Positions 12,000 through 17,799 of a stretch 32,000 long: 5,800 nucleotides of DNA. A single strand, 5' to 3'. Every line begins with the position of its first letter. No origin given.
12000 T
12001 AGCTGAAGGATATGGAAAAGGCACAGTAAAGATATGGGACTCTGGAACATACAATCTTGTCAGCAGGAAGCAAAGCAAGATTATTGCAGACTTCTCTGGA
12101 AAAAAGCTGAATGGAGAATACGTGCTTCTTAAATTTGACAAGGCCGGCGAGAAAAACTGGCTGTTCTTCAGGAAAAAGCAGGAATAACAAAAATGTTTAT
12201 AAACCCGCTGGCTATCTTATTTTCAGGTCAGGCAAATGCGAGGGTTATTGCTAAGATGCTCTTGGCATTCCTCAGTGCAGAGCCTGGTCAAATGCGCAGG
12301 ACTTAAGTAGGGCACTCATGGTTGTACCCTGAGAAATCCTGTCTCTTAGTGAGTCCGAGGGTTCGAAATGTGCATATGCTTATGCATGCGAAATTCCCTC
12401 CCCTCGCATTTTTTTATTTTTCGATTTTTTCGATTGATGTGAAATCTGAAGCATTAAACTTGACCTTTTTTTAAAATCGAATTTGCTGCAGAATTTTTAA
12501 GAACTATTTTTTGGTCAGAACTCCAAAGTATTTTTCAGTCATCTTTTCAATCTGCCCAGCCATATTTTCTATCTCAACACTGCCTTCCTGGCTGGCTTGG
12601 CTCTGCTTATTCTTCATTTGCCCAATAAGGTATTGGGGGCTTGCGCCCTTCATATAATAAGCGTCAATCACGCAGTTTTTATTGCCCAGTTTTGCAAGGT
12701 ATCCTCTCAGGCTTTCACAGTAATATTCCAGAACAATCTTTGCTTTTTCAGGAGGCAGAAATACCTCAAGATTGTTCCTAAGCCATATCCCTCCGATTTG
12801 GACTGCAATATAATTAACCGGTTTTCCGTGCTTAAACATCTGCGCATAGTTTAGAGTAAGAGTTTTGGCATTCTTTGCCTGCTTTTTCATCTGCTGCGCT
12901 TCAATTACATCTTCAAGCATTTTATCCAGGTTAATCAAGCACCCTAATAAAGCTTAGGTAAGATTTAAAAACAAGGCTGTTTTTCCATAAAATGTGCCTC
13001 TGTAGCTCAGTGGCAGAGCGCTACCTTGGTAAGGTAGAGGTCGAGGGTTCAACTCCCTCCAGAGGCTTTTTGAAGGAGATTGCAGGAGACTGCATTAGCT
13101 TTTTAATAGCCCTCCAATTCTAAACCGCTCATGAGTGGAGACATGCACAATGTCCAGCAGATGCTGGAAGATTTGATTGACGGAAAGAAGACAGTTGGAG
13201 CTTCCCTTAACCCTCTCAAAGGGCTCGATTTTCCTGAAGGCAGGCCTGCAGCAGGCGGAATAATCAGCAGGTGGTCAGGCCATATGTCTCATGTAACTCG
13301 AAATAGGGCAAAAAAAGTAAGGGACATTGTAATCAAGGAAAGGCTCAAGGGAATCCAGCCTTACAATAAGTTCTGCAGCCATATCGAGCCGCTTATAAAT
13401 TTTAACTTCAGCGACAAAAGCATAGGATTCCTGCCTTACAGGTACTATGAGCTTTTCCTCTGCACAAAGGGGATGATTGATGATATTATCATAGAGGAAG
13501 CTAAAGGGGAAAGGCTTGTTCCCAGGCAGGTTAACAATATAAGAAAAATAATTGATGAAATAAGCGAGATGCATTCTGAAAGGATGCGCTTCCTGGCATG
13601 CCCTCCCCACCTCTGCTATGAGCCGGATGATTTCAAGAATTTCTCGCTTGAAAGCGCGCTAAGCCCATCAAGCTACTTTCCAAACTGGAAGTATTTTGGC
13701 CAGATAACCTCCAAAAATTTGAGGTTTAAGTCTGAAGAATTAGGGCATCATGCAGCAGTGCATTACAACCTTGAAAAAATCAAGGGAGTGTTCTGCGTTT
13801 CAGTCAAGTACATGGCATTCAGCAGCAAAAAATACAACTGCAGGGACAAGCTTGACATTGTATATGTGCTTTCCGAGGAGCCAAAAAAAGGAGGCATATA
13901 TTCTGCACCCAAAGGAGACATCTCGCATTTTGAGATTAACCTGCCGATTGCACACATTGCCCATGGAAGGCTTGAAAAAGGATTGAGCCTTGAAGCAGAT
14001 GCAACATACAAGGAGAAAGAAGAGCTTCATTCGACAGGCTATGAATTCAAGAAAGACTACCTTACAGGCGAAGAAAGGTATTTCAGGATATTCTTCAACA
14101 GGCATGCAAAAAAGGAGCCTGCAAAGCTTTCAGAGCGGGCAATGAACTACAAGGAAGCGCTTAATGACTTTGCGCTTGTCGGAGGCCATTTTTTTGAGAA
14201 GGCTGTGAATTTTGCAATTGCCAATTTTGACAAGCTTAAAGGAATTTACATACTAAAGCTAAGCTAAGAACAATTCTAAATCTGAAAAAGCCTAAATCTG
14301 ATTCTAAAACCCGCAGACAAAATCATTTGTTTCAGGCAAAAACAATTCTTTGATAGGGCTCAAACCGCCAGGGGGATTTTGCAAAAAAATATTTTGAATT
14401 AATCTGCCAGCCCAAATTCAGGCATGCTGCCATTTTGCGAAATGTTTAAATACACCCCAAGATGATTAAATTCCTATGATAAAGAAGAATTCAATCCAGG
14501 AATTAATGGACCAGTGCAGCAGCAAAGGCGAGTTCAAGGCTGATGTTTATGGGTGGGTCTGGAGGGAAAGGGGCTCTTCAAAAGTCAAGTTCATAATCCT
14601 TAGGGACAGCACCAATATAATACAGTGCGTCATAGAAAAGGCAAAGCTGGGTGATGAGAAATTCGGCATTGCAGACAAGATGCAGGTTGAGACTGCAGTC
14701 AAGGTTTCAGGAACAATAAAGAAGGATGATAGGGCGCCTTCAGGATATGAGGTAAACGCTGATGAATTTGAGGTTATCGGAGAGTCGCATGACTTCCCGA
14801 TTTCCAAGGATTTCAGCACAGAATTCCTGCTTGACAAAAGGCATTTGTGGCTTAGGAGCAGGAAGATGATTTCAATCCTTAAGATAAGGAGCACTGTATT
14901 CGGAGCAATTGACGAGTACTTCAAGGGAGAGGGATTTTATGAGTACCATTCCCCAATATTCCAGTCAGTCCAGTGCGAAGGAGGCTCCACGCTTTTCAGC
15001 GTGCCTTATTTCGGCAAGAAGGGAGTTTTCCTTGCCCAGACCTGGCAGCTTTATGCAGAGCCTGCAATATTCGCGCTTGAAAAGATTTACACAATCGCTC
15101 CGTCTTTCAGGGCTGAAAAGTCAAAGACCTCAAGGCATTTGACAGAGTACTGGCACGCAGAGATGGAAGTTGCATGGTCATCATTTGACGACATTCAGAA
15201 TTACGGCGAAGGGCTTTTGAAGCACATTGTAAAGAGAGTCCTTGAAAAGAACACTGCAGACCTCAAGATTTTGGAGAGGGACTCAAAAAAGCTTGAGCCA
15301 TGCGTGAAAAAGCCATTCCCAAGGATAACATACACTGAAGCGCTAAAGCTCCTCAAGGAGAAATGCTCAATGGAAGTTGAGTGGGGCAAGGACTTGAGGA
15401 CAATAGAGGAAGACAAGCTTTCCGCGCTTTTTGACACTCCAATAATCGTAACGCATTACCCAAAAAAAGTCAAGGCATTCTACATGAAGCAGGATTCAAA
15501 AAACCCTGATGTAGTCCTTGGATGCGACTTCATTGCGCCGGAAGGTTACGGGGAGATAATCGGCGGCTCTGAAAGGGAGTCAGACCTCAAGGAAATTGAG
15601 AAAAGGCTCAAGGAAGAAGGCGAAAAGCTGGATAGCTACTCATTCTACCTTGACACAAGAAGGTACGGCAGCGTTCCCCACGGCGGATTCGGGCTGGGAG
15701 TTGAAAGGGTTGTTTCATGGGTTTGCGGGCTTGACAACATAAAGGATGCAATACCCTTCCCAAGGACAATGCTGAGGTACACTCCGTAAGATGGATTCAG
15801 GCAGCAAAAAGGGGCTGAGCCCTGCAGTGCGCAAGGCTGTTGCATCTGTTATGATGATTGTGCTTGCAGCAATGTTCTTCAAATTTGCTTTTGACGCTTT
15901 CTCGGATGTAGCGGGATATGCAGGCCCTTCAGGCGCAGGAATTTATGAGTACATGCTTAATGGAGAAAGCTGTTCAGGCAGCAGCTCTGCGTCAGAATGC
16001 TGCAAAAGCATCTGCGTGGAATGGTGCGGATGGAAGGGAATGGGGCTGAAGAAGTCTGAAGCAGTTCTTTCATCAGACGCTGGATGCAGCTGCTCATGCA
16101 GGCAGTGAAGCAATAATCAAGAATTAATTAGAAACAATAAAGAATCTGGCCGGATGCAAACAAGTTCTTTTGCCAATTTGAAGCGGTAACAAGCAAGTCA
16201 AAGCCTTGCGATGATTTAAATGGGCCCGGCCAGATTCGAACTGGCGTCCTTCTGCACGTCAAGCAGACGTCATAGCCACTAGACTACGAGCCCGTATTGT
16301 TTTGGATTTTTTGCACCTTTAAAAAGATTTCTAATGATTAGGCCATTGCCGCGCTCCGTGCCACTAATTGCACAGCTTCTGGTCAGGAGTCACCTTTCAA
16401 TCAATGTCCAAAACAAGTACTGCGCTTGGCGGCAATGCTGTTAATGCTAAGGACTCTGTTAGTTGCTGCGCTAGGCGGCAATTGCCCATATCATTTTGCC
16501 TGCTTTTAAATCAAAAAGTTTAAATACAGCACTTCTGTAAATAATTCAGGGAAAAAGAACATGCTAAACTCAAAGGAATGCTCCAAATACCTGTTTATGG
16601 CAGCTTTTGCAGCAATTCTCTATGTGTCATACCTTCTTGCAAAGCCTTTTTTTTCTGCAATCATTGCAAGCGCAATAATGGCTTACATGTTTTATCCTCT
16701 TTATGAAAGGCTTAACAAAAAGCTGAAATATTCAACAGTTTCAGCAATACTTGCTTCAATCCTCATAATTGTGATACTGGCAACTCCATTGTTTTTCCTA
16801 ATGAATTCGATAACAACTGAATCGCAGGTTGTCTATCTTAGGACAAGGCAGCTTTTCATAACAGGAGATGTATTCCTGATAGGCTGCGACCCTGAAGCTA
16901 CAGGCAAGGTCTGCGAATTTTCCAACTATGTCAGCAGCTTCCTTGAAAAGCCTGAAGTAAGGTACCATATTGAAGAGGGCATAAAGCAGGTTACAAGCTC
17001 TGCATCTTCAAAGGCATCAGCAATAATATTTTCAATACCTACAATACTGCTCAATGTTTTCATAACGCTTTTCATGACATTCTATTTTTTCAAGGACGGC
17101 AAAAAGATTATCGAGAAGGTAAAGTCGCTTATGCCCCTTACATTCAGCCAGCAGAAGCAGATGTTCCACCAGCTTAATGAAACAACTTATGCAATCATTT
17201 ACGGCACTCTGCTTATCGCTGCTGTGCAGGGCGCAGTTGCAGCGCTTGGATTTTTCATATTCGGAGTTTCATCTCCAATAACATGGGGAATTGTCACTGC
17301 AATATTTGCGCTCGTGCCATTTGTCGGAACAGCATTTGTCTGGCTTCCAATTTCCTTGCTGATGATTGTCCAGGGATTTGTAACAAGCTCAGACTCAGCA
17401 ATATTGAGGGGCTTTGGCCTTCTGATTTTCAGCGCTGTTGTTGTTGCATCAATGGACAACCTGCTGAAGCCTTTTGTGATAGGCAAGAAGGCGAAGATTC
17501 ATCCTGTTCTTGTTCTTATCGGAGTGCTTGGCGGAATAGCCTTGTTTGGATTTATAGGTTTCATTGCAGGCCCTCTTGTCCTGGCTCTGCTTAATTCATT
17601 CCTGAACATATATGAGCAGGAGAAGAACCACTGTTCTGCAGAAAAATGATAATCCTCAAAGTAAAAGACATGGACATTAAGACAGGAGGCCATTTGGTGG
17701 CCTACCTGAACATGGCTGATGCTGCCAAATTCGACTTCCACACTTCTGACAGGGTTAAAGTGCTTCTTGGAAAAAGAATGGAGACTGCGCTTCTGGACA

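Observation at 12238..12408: tRNA-Leu(UAA) gene apparently interrupted by three BHB introns, including D-region (8/9) and T-loop (59/60) positions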

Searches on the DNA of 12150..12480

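Call 7: search_rna_families(source=window, start=12150, end=12480, threshold=evalue, max_evalue=10, show_alignments=3)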
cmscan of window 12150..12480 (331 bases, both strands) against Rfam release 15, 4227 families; matches with E-value up to 10: 5.
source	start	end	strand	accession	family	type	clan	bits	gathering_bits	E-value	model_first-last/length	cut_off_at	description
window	12161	12223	+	RF02371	PyrG_leader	Cis-reg; leader;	-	17.4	65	8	1-78/78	no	PyrG leader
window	12400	12476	-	RF02068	STnc480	Gene; sRNA;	-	16.8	72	7.8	1-72/72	no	Enterobacterial sRNA STnc480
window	12418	12445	+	RF01332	CRISPR-DR19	Gene; CRISPR;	-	16.7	40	2.8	1-37/37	no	CRISPR RNA direct repeat element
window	12367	12480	+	RF02799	CssrB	Gene; sRNA;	-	14.7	76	0.95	1-99/180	3'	Chromosome-encoded Shigella sRNA B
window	12370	12445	-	RF02615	BSR0626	Gene; sRNA;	-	13.6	155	6.1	1-128/128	no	Brucella sRNA 0626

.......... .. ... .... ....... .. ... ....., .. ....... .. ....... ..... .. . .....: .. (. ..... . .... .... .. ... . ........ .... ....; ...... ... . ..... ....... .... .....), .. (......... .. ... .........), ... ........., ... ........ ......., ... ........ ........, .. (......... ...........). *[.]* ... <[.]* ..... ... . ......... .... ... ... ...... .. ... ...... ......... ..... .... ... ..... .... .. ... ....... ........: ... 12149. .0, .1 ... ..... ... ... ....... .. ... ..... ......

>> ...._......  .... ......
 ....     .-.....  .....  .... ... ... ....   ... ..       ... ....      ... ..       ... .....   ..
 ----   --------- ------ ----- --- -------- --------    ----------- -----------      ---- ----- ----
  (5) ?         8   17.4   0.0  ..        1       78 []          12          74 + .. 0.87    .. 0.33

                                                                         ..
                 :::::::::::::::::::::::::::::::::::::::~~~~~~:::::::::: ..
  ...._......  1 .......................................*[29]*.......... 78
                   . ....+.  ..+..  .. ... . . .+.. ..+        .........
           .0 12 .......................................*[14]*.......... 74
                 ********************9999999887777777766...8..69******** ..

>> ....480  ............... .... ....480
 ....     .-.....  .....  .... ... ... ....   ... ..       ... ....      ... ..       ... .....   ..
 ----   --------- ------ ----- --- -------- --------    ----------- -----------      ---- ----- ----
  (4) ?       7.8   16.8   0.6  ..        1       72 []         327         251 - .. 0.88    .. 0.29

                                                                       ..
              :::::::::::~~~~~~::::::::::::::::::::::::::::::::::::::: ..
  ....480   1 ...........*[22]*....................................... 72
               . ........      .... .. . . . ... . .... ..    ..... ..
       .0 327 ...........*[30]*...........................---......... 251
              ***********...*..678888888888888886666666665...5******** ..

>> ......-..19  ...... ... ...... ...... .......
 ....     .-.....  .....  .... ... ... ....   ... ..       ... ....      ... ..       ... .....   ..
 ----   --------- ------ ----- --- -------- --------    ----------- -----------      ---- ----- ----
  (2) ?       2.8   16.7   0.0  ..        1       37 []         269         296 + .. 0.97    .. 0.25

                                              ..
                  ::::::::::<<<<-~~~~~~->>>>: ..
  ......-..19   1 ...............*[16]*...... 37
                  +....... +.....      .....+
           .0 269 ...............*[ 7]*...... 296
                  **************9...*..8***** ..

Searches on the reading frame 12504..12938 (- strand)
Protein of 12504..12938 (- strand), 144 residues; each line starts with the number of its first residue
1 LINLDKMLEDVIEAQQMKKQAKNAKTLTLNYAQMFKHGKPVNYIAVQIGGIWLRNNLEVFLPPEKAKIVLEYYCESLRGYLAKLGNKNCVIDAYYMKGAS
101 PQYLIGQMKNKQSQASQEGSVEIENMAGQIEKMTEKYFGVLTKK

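Call 9: search_protein_families(library=pfam, proteins=[window:12504-12938:-])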
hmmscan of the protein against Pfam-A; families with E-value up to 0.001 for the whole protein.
window:12504-12938:- (144 aa): 0 families

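Call 11: find_encoding_contigs(protein=window:12504-12938:-, flank=3000, max_places=10)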
Protein window:12504-12938:- (144 aa): no gene with exactly this product is on record in the collection.

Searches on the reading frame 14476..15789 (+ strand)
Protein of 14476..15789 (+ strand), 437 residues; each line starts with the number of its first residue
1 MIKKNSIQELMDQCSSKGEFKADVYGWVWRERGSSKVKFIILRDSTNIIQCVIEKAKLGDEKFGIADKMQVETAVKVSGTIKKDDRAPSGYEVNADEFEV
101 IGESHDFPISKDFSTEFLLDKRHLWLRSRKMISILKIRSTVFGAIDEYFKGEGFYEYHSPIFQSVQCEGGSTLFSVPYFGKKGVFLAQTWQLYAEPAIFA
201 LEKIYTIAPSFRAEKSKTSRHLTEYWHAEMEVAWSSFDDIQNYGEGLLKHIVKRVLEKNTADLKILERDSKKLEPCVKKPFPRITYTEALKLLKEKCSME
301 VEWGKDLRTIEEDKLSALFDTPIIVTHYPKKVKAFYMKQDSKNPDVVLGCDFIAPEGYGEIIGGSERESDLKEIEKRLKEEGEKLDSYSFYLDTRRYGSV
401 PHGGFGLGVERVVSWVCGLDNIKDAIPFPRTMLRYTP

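Call 38: search_protein_families(library=pfam, proteins=[window:14476-15789:+])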
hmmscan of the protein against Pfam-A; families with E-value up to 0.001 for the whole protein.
window:14476-15789:+ (437 aa): 2 families
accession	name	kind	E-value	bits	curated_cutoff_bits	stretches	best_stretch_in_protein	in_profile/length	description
PF00152.25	tRNA-synt_2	-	5.2e-72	243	25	1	115-431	2-307/308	tRNA synthetases class II (D, K and N)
PF01336.31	tRNA_anti-codon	-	2.3e-15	56.7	27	1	24-101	3-75/75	OB-fold nucleic acid binding domain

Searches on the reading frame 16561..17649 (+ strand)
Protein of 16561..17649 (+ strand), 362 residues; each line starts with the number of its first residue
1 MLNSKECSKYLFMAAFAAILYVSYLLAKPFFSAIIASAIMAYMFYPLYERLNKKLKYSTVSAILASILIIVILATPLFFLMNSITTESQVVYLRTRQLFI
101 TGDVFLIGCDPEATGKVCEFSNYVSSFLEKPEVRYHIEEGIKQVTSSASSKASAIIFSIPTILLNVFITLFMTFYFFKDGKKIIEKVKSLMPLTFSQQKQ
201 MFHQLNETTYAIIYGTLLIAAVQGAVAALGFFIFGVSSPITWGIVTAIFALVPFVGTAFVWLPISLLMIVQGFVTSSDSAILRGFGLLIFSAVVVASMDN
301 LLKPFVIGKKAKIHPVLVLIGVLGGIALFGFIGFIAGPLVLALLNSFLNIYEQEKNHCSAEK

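Call 38: search_protein_families(library=pfam, proteins=[window:16561-17649:+])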
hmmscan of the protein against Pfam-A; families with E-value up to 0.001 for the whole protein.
window:16561-17649:+ (362 aa): 1 family
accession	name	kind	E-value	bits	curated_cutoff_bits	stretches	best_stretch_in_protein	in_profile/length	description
PF01594.21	AI-2E_transport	-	7.6e-46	157.2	34.3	1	12-351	3-326/327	AI-2E family transporter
